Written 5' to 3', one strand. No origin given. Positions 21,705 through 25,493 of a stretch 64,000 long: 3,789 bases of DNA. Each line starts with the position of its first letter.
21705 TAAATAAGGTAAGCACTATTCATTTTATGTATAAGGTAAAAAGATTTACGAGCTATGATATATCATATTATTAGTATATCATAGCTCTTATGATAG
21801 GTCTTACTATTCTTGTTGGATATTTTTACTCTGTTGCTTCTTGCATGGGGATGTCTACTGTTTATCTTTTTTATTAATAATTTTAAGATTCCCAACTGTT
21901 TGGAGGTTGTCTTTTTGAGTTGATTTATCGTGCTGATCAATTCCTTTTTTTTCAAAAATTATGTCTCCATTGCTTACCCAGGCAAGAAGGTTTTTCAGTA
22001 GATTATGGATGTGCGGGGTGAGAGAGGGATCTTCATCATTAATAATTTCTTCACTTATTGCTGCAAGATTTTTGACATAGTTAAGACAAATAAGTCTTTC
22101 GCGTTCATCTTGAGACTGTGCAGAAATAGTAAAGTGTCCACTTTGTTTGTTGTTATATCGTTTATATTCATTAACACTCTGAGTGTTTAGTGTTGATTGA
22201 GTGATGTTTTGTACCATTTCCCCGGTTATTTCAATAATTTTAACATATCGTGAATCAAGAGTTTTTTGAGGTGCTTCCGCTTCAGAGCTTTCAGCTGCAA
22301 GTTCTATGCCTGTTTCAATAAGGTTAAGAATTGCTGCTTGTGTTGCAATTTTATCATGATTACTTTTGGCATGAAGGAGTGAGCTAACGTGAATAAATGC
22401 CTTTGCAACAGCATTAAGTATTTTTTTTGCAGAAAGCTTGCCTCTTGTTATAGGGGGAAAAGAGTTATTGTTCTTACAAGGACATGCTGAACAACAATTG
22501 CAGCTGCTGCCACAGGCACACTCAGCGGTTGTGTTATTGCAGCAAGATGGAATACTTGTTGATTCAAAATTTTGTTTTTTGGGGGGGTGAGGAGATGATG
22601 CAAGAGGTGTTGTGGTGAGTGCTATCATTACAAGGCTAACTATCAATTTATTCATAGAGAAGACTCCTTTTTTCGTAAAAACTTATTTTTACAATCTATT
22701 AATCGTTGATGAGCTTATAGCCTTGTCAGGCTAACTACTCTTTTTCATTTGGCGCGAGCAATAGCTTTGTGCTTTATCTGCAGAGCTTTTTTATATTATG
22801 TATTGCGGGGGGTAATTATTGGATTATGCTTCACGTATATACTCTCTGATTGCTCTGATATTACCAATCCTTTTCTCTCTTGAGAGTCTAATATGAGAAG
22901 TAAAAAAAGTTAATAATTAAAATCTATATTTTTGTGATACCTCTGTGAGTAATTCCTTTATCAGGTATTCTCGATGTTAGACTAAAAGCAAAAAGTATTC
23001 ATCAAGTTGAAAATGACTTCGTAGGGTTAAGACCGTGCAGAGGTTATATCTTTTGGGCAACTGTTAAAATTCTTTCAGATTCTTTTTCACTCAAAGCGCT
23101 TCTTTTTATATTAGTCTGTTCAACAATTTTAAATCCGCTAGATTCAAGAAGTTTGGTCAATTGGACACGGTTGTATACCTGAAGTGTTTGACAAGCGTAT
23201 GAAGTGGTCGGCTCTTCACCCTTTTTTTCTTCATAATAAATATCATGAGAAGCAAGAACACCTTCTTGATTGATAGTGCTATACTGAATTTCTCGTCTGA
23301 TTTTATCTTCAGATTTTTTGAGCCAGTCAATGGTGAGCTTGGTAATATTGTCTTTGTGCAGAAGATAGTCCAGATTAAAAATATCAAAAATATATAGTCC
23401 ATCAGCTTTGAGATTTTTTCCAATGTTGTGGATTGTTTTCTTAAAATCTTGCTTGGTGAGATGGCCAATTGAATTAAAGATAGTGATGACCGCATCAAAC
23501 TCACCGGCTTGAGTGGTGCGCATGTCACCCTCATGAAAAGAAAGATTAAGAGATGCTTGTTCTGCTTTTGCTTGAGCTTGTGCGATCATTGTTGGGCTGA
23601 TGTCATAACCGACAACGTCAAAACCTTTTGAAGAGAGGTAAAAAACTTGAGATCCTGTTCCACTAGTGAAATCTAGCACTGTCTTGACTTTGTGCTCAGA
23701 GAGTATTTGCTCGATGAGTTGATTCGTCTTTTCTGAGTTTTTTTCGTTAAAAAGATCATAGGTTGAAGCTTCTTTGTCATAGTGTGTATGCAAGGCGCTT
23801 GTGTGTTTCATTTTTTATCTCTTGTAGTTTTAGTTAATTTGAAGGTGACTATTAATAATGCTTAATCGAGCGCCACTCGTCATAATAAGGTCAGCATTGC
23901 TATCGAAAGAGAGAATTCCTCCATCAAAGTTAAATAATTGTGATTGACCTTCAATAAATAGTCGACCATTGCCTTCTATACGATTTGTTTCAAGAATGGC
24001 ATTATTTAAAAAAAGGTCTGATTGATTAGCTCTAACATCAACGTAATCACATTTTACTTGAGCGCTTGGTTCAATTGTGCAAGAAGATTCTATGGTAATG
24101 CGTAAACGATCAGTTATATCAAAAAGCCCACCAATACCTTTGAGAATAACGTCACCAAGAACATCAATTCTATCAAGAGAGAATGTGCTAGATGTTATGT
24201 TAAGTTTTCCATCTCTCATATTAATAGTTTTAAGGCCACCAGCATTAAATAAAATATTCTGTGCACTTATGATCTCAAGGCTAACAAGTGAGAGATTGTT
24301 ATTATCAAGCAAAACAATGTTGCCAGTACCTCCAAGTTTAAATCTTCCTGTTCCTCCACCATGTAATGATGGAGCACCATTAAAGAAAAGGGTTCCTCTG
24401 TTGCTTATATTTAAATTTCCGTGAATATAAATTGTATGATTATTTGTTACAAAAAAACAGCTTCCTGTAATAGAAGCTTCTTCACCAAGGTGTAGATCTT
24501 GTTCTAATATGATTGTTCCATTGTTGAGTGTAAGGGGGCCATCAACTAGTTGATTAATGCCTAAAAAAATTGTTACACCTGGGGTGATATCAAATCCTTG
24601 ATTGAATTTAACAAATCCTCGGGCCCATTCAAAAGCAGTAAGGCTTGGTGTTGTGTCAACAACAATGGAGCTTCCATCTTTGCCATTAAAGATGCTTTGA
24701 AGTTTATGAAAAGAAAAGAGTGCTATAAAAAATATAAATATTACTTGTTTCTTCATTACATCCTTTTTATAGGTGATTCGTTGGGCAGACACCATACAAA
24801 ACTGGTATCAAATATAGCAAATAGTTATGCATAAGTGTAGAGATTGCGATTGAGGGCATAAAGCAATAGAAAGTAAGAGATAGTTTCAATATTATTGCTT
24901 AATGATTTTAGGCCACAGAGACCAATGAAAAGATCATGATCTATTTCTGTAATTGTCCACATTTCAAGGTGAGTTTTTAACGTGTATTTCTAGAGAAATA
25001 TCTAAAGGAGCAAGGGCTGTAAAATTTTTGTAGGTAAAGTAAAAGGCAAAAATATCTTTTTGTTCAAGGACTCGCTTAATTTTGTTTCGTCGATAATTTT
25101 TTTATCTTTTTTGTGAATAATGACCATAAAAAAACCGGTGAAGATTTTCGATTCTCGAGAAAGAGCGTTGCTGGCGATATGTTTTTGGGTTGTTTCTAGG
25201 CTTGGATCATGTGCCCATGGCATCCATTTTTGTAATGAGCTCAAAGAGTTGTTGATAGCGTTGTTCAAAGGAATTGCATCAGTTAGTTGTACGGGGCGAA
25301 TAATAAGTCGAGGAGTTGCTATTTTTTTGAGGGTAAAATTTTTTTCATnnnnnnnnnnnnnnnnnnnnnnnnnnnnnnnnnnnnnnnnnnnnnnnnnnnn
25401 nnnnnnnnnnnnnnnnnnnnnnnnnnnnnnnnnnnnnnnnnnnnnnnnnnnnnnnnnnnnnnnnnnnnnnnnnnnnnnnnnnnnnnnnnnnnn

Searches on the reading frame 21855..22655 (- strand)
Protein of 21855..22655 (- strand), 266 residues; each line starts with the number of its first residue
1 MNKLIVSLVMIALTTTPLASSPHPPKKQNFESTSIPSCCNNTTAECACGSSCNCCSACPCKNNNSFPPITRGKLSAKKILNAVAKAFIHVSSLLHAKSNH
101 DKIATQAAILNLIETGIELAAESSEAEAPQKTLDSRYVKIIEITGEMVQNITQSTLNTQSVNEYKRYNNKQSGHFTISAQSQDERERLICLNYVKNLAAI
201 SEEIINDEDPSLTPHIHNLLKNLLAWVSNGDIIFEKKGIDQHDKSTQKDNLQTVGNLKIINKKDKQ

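Call 3: search_protein_families(library=pfam, proteins=[window:21855-22655:-], max_evalue=0.01)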
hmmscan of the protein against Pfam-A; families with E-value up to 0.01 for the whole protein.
window:21855-22655:- (266 aa): 1 family
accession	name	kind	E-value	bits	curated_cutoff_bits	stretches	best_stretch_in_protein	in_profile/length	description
PF19788.4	DUF6272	-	0.0017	18.5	26.6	1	138-196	13-66/134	Family of unknown function (DUF6272)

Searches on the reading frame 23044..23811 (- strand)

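Call 3: search_protein_families(library=pfam, proteins=[window:23044-23811:-], max_evalue=0.01)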
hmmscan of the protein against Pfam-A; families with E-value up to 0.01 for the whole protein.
window:23044-23811:- (255 aa): 11 families
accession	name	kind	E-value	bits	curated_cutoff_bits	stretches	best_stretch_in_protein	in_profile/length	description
PF13649.12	Methyltransf_25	-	1.1e-18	68.2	27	1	45-138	1-97/97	Methyltransferase domain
PF13489.12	Methyltransf_23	-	4.1e-14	53.1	27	1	25-232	5-164/164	Methyltransferase domain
PF13847.12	Methyltransf_31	-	4.6e-13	49.5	27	1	40-155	2-126/145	Methyltransferase domain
PF08241.18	Methyltransf_11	-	1.1e-12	48.8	21.2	1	46-142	1-95/95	Methyltransferase domain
PF08242.18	Methyltransf_12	-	3.9e-11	44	30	1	46-139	1-97/98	Methyltransferase domain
PF01209.24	Ubie_methyltran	-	2.4e-06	27.5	20.1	1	10-138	12-147/233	ubiE/COQ5 methyltransferase family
PF05175.20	MTS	-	2.9e-05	24.2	23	1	20-110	10-104/170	Methyltransferase small domain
PF00891.24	Methyltransf_2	-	5.5e-05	23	22.3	1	16-179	34-202/210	O-methyltransferase domain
PF13679.12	Methyltransf_32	-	6.7e-05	23.3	27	1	29-102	13-94/143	Methyltransferase domain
PF03848.20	TehB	-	0.00019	21.3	20.4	1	41-138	30-128/193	Tellurite resistance protein TehB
PF05401.17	NodS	-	0.006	16.9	24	1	27-142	29-144/201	Nodulation protein S (NodS)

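Call 4: search_protein_families(library=ncbifam, proteins=[window:23044-23811:-], max_evalue=0.01)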
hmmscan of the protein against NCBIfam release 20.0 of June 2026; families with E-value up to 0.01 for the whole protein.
window:23044-23811:- (255 aa): 35 families (the best 25 are shown)
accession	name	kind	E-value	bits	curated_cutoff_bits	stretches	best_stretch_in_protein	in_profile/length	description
NF051855.1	GlySarMtaseBact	equivalog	9.1e-19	68.1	350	1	27-162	39-178/259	glycine/sarcosine N-methyltransferase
NF041820.1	daptide_MTase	equivalog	1.7e-18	67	175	1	11-240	7-235/243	daptide-type RiPP biosynthesis methyltransferase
TIGR02021.1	BchM-ChlM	equivalog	7e-16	58.3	158.9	1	32-136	44-149/218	magnesium protoporphyrin IX methyltransferase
NF043040.1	corrin_prot_MT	hypoth_equivalog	3.3e-12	46.3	180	1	27-140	25-145/216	corrinoid protein-associated methyltransferase CpaM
NF045667.1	MTase_DVU1556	equivalog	1e-10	41.4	155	1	40-109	21-89/213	DVU_1556 family methyltransferase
TIGR02072.1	BioC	equivalog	3.5e-10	40.1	184.95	1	11-151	2-141/244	malonyl-ACP O-methyltransferase BioC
NF008992.0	PRK12335.1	equivalog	8.6e-10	38.2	303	1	19-140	99-221/289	SAM-dependent methyltransferase TehB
TIGR01934.1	MenG_MenH_UbiE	subfamily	4.3e-09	36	158.35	1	11-99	5-99/223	ubiquinone/menaquinone biosynthesis methyltransferase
NF011529.0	PRK14968.1-3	equivalog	1.2e-08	34.6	162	1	26-114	20-106/198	putative methyltransferase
TIGR00537.1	hemK_rel_arch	hypoth_equivalog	1.4e-08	34.6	87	1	29-160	8-139/179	HemK2/MTQ2 family protein methyltransferase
TIGR01983.1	UbiG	equivalog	2.5e-08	33.5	102.95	1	31-148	45-157/228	bifunctional 2-polyprenyl-6-hydroxyphenol methylase/3-demethylubiquinol 3-O-methyltransferase UbiG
NF001244.0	PRK00216.1-5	equivalog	9.4e-08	31.6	216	1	5-106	8-120/236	bifunctional demethylmenaquinone methyltransferase/2-methoxy-6-polyprenyl-1,4-benzoquinol methylase UbiE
NF045649.1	2X_seleno_MduS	exception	1.8e-07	30.5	380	1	17-143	18-148/338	methyltransferase domain-containing selenoprotein MduS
NF007610.0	PRK10258.1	equivalog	2.2e-07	30.5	342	1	6-84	8-85/251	malonyl-ACP O-methyltransferase BioC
TIGR04345.1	ovoA_Cterm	equivalog_domain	4e-07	29.8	170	1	6-99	10-100/242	putative 4-mercaptohistidine N1-methyltransferase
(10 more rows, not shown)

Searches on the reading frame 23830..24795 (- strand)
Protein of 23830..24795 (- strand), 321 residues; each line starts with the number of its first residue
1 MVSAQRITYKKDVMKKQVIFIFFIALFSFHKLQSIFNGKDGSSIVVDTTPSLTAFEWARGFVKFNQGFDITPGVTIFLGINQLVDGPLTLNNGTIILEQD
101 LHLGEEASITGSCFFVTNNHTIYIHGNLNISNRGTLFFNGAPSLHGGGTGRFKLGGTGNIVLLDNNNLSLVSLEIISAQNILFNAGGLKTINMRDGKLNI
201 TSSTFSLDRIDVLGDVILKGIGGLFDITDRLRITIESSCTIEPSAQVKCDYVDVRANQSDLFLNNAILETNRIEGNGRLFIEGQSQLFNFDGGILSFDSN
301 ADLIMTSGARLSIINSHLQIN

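Call 3: search_protein_families(library=pfam, proteins=[window:23830-24795:-], max_evalue=0.01)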
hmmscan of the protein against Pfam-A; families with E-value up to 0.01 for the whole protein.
window:23830-24795:- (321 aa): 1 family
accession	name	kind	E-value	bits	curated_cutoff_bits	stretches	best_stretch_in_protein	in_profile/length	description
PF11765.13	Hyphal_reg_CWP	-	0.0068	15.7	28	0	90-140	162-213/328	Hyphally regulated cell wall protein N-terminal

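Call 4: search_protein_families(library=ncbifam, proteins=[window:23830-24795:-], max_evalue=0.01)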
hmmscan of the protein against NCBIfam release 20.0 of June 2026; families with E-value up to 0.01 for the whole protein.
window:23830-24795:- (321 aa): 0 families

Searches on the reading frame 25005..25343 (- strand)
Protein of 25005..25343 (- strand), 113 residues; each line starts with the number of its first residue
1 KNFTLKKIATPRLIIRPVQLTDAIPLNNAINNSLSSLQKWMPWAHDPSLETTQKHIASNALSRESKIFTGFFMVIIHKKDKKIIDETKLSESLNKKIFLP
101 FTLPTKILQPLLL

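Call 51: search_protein_families(library=pfam, proteins=[window:25005-25343:-], max_evalue=0.001)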
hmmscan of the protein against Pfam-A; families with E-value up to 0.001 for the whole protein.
seq(113 aa): 0 families

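Call 72: search_protein_families(library=pfam, proteins=[window:25005-25343:-], max_evalue=10)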
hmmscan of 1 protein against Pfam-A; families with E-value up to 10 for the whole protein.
seq(113 aa): 1 family
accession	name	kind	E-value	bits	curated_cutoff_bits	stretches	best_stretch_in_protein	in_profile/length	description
PF13302.13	Acetyltransf_3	-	0.0012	20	25.4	1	12-81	1-64/138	Acetyltransferase (GNAT) domain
